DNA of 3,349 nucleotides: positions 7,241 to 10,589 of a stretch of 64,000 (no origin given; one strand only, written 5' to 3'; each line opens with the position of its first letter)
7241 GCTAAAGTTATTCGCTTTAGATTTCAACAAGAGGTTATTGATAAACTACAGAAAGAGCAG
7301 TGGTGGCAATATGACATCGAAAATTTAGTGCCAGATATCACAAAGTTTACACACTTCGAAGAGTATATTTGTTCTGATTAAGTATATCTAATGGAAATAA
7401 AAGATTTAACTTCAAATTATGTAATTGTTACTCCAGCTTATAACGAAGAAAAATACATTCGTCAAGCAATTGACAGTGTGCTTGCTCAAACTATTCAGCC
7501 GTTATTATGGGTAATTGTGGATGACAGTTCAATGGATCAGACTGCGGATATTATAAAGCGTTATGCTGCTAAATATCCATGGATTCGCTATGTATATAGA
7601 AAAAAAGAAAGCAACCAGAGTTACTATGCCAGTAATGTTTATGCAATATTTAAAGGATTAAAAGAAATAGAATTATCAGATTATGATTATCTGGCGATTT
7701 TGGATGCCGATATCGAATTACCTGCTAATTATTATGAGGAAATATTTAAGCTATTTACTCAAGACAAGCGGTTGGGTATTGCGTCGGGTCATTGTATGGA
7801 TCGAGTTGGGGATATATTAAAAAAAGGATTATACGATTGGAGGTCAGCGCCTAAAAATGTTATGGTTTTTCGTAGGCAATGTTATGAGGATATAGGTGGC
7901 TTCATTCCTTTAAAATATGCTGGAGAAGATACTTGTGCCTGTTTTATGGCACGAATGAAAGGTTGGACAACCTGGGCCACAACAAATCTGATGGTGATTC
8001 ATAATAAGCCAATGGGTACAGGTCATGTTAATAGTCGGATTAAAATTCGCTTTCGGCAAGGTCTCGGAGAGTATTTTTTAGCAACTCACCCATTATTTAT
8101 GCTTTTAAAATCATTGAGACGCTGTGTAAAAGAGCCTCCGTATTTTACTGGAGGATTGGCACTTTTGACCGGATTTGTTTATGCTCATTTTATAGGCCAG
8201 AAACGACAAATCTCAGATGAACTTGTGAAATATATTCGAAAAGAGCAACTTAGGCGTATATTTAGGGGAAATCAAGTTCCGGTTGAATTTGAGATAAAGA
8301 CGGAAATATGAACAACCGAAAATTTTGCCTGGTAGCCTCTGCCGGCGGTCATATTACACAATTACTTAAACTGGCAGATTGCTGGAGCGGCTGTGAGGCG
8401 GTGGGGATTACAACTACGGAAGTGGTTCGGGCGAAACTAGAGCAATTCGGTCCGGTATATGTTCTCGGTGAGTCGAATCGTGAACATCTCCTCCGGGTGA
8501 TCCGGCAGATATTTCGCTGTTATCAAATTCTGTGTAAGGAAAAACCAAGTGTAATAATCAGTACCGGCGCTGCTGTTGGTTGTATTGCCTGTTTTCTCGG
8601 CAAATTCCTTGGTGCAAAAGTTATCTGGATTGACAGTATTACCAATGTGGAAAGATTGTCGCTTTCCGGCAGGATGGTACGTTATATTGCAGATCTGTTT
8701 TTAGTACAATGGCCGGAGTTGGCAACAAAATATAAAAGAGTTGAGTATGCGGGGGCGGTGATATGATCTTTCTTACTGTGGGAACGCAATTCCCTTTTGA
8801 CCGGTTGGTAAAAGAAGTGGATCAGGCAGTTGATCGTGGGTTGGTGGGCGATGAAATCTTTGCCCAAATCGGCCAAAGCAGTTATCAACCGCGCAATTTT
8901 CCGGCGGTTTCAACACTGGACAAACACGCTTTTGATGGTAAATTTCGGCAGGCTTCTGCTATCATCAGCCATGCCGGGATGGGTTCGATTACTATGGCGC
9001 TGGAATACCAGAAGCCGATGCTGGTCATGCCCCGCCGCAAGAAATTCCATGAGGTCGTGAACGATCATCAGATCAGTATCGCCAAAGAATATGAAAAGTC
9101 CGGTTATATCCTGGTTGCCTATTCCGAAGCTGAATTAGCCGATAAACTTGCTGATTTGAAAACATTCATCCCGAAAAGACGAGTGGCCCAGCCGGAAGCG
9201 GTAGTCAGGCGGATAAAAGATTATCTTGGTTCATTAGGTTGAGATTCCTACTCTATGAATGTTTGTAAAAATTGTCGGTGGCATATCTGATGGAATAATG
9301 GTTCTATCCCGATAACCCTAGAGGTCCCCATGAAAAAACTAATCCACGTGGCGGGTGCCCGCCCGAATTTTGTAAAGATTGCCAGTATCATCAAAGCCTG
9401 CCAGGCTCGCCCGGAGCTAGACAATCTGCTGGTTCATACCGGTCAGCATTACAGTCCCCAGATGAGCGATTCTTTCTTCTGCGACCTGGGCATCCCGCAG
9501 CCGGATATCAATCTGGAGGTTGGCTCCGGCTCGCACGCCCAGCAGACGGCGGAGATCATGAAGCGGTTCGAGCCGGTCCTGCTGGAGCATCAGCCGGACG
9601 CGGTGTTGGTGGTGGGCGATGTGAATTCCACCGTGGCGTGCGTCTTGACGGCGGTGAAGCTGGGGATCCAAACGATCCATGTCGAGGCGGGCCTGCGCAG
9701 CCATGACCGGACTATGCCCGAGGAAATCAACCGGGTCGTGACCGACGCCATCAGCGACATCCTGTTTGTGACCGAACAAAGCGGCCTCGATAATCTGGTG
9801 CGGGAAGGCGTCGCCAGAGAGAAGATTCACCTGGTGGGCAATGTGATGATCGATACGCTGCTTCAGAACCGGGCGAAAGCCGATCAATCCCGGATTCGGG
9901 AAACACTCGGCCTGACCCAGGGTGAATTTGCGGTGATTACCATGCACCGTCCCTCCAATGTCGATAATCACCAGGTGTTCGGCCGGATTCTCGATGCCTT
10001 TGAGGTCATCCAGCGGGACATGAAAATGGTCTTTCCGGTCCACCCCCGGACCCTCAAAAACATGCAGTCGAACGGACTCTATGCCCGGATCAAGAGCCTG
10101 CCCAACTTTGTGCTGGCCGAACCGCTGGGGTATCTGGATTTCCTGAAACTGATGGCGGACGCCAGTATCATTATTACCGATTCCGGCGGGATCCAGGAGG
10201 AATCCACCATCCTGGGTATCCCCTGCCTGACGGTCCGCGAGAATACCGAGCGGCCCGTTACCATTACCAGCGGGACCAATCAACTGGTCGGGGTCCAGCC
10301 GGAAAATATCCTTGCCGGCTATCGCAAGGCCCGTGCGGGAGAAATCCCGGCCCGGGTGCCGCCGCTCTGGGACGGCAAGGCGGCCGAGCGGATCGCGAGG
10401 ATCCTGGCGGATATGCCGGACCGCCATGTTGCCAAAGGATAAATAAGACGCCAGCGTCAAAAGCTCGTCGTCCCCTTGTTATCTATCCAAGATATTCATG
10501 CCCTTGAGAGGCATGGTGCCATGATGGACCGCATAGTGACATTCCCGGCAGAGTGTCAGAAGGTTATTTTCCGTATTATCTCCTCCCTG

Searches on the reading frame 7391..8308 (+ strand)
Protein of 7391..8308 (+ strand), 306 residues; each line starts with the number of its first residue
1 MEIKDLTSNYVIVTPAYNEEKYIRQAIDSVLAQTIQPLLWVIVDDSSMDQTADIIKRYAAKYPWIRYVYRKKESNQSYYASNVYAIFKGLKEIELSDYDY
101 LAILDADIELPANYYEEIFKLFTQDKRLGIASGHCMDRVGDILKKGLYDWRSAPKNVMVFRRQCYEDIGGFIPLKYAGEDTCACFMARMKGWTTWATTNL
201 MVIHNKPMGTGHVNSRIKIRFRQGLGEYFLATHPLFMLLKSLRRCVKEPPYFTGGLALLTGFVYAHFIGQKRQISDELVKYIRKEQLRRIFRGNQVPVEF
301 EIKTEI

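Call 44: search_protein_families(library=ncbifam, proteins=[window:7391-8308:+], max_evalue=0.00001)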
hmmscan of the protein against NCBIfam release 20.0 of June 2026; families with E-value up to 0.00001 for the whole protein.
window:7391-8308:+ (306 aa): 10 families
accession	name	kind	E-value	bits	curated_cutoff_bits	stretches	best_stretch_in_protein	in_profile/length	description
TIGR03469.1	HpnB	hypoth_equivalog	4.4e-14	52.3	379.25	1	10-120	46-158/386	hopene-associated glycosyltransferase HpnB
NF007482.0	PRK10073.1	equivalog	5.3e-14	52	423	1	7-132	5-119/334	glycosyltransferase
NF047683.1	TeichurnBiosyTuaG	equivalog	1.1e-13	51.4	400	1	11-145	9-135/252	teichuronic acid biosynthesis protein TuaG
TIGR03937.1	PgaC_IcaA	equivalog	4.1e-11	42.5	422.3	1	11-134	48-162/407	poly-beta-1,6-N-acetyl-D-glucosamine synthase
NF038302.1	EPS_HpsE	equivalog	3.8e-09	35.9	300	1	10-130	3-119/307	hormogonium polysaccharide biosynthesis glycosyltransferase HpsE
TIGR04283.1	glyco_like_mftF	equivalog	9.9e-08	31.8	182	0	12-61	3-52/221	TIGR04283 family arsenosugar biosynthesis glycosyltransferase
NF050050.1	ProtGlycPglI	equivalog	1.4e-07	31.2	500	1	11-73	5-67/306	GalNAc(5)-diNAcBac-PP-undecaprenol beta-1,3-glucosyltransferase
NF053739.1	GlytfEpsEBac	equivalog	1.9e-07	30.4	450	1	12-78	5-70/265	glycosyltransferase EpsE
NF038299.1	EPS_HpsN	equivalog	3.8e-06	26.1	425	1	12-139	5-123/317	hormogonium polysaccharide biosynthesis glycosyltransferase HpsN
NF053846.1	glyco_with_XrtP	equivalog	4.4e-06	25.6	520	1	12-108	45-144/440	XrtP-associated glycosyltransferase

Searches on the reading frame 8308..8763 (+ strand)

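Call 44: search_protein_families(library=ncbifam, proteins=[window:8308-8763:+], max_evalue=0.00001)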
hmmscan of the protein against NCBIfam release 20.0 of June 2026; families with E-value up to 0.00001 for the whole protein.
window:8308-8763:+ (152 aa): 2 families
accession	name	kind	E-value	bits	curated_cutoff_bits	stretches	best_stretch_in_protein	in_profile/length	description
NF041549.1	PssD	equivalog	1.1e-35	123.2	110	1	7-150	1-150/151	PssD/Cps14F family polysaccharide biosynthesis glycosyltransferase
NF046028.1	GluronsyltaseWelK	equivalog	4e-23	82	400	1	6-147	1-151/319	beta-1,4-glucuronosyltransferase WelK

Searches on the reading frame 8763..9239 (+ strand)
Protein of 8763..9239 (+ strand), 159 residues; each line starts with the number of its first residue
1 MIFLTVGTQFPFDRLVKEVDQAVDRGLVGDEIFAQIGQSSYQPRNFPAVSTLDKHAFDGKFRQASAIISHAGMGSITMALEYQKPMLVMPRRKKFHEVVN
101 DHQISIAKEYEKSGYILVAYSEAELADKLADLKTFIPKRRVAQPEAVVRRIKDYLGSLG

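Call 44: search_protein_families(library=ncbifam, proteins=[window:8763-9239:+], max_evalue=0.00001)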
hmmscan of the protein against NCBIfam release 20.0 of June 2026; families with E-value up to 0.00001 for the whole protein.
window:8763-9239:+ (159 aa): 3 families
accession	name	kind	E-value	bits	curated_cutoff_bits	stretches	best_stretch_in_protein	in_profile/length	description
NF041548.1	PssE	equivalog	2.5e-34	118.3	120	1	2-155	1-146/146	PssE/Cps14G family polysaccharide biosynthesis glycosyltransferase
NF046028.1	GluronsyltaseWelK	equivalog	6.4e-26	91.2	400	1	2-146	169-316/319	beta-1,4-glucuronosyltransferase WelK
TIGR00661.1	MJ1255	subfamily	3.7e-07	29.7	195.9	1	52-132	236-311/321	MJ1255/VC2487 family glycosyltransferase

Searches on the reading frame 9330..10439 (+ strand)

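Call 9: search_protein_families(library=ncbifam, proteins=[window:9330-10439:+], max_evalue=0.001)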
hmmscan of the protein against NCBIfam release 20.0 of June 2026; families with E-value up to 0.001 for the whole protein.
window:9330-10439:+ (370 aa): 2 families
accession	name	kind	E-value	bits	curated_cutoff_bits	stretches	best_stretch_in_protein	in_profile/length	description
TIGR00236.1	wecB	equivalog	4.7e-99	332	210.15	1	3-359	2-362/366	non-hydrolyzing UDP-N-acetylglucosamine 2-epimerase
TIGR03568.1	NeuC_NnaA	equivalog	8.2e-26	90.7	235.9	1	2-302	1-306/365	UDP-N-acetylglucosamine 2-epimerase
